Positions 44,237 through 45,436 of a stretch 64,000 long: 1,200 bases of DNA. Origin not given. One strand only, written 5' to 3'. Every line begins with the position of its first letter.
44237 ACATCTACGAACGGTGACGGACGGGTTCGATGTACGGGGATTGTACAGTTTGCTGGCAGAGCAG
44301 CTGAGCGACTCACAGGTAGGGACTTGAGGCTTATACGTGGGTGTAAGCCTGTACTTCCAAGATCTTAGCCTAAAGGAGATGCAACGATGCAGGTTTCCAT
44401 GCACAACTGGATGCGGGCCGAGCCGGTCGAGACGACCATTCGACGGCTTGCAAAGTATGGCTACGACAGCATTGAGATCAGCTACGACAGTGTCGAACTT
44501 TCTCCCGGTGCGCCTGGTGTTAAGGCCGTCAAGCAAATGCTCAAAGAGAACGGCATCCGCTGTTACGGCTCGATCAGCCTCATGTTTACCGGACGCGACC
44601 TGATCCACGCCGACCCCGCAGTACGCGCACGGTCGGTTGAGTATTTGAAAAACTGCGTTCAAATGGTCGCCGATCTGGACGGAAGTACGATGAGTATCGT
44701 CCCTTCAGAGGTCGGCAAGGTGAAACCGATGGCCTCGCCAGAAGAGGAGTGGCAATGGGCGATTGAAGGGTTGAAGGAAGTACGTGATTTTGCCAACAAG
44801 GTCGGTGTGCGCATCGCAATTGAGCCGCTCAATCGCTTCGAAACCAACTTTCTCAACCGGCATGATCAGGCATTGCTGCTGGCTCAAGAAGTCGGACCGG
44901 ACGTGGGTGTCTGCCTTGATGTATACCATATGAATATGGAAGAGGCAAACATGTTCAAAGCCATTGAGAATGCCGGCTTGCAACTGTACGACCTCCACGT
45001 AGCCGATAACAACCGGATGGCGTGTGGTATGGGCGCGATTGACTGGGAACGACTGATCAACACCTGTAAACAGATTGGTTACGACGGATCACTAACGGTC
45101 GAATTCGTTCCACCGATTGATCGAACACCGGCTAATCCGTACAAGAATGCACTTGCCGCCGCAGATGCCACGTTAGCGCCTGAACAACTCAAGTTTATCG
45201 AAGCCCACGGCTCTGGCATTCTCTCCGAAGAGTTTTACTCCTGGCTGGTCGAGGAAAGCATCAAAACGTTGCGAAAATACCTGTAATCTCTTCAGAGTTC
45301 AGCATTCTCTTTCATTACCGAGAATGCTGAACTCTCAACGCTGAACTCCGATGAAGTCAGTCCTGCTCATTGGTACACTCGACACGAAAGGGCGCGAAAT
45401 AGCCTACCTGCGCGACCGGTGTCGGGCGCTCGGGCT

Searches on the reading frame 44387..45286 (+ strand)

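Call 43: search_protein_families(library=pfam, proteins=[window:44387-45286:+], max_evalue=0.001)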
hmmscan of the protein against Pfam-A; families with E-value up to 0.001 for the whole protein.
window:44387-45286:+ (299 aa): 1 family
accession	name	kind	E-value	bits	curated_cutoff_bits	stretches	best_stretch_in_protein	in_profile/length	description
PF01261.30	AP_endonuc_2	-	3e-43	148.7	31.1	1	19-247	2-234/249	Xylose isomerase-like TIM barrel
